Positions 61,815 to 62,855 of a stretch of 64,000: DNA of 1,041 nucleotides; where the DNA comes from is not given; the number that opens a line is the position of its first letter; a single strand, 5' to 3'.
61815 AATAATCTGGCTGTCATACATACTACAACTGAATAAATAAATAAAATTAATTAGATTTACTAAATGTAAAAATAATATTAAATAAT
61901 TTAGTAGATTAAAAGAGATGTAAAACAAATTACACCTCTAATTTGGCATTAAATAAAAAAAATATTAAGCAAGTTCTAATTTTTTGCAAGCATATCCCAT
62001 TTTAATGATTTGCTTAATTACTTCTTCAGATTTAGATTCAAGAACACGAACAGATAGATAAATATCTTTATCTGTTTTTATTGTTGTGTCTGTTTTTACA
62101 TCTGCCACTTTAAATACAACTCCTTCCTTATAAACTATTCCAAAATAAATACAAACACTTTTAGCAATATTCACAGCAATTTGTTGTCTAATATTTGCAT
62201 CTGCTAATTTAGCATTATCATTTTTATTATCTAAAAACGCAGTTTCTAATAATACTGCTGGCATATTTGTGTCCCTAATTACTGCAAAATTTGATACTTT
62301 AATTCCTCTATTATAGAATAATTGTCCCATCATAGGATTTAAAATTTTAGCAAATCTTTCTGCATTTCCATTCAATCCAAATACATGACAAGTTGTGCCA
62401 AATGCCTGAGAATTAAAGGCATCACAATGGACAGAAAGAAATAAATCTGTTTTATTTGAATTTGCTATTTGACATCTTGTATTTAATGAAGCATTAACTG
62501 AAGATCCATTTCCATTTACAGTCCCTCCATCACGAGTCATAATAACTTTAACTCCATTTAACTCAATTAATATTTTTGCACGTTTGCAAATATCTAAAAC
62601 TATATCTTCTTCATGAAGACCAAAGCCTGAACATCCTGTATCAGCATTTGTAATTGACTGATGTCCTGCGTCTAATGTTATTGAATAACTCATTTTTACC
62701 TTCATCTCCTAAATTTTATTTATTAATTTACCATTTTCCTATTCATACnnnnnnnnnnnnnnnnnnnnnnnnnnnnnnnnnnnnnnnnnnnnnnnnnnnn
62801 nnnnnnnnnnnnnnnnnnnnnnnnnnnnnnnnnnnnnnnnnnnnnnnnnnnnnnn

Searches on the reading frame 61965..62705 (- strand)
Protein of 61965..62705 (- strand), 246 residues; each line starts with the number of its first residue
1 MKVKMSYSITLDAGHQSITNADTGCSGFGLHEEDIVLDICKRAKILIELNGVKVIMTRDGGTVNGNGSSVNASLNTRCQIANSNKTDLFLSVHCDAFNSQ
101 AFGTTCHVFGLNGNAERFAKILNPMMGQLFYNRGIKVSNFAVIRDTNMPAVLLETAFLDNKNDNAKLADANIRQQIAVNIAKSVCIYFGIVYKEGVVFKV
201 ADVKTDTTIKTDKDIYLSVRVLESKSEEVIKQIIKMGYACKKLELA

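Call 28: search_protein_families(library=pfam, proteins=[window:61965-62705:-], max_evalue=0.01)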
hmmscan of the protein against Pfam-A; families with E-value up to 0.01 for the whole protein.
window:61965-62705:- (246 aa): 1 family
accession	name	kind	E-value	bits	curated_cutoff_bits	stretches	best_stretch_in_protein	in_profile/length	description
PF01520.23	Amidase_3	-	2.3e-37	129.1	27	1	9-184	1-172/174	N-acetylmuramoyl-L-alanine amidase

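Call 78: find_encoding_contigs(protein=window:61965-62705:-, flank=10000, max_places=3)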
Protein window:61965-62705:- (246 aa): no gene with exactly this product is on record in the collection.

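Call 79: find_encoding_contigs(protein=window:61965-62693:-, flank=10000, max_places=3)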
Protein window:61965-62693:- (242 aa): 9 contigs read that carry it; 3 places shown.
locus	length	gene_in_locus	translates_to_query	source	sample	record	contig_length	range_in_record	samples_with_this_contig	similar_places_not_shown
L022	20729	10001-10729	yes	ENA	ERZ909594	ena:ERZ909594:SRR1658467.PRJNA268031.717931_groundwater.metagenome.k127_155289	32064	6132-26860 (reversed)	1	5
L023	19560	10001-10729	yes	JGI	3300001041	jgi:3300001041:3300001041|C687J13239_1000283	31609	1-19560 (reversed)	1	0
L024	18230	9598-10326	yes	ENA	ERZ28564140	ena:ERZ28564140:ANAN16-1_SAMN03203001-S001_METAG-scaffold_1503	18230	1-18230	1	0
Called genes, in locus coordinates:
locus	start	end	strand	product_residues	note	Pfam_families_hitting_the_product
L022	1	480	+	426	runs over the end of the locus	PF02839:CBM_5_12 (faint)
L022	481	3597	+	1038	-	PF13088:BNR_2 (faint), PF02012:BNR (faint)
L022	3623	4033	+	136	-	-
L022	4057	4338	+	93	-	-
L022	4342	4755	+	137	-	-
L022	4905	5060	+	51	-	-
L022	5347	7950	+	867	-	-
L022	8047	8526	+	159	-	-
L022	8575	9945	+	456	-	PF00112:Peptidase_C1, PF02368:Big_2, PF05036:SPOR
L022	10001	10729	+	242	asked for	PF01520:Amidase_3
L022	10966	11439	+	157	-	-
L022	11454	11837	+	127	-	-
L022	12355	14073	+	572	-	-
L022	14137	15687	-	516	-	PF14072:DndB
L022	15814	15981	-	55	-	-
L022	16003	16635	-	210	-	PF13814:Replic_Relax (weak)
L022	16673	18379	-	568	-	-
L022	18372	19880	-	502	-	PF19044:P-loop_TraG (faint), PF01935:DUF87, PF12846:AAA_10 (faint)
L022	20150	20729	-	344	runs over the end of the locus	-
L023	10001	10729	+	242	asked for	PF01520:Amidase_3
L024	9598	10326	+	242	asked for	PF01520:Amidase_3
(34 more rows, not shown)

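Call 80: search_protein_families(library=phrogs, proteins=[L022:481-3597:+, L022:5347-7950:+, L022:3623-4033:+, L022:4057-4338:+, L022:4342-4755:+, L022:8047-8526:+, L022:8575-9945:+, L022:10966-11439:+, L022:11454-11837:+], max_evalue=0.001)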
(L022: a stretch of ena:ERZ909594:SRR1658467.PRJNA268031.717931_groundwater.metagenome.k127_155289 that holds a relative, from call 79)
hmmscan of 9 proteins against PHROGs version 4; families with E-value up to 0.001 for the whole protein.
L022:481-3597:+ (1038 aa): 1 family
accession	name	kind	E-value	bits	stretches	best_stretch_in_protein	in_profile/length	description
phrog_21129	-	unknown function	9e-51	173.8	2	132-508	119-480/1494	-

L022:5347-7950:+ (867 aa): 1 family
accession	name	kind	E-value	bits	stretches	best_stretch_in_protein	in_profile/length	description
phrog_25531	-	unknown function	1.4e-36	127.5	1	1-174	2-179/617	-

L022:3623-4033:+ (136 aa): 0 families

L022:4057-4338:+ (93 aa): 0 families

L022:4342-4755:+ (137 aa): 1 family
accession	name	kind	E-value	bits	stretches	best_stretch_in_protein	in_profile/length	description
phrog_1348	-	tail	1.5e-06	29.1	1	19-108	57-146/224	tail fiber protein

L022:8047-8526:+ (159 aa): 1 family
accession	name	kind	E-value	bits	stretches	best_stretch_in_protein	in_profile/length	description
phrog_1128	-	moron, auxiliary metabolic gene and host takeover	2.2e-16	61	1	1-154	20-165/381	enoyl-CoA hydratase/carnithine racemase-like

L022:8575-9945:+ (456 aa): 4 families
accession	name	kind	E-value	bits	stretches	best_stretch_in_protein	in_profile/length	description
phrog_16701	-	other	5.2e-15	56.5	1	71-277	30-226/234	peptidase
phrog_10059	-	unknown function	0.00012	22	1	310-369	200-254/345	-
phrog_14098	-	tail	0.00013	20.5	1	327-381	1012-1071/1469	tail protein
phrog_290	-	tail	0.00014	22.3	1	307-373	346-409/411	minor tail protein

L022:10966-11439:+ (157 aa): 1 family
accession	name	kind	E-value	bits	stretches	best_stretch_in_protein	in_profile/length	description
phrog_1219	-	tail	0.00046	20.9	1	20-103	67-150/233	tail needle protein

L022:11454-11837:+ (127 aa): 0 families

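Call 122: find_related_loci(query=L022:481-3597:+, collection=viral_contigs, flank=10000)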
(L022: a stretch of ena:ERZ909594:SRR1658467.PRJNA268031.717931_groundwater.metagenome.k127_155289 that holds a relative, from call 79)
Query L022:481-3597:+ (1038 aa) in viral_contigs; peptide patterns used: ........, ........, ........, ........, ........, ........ (x = any residue, [..] = any of these).
No stretch of DNA in the collection matches any of the patterns.
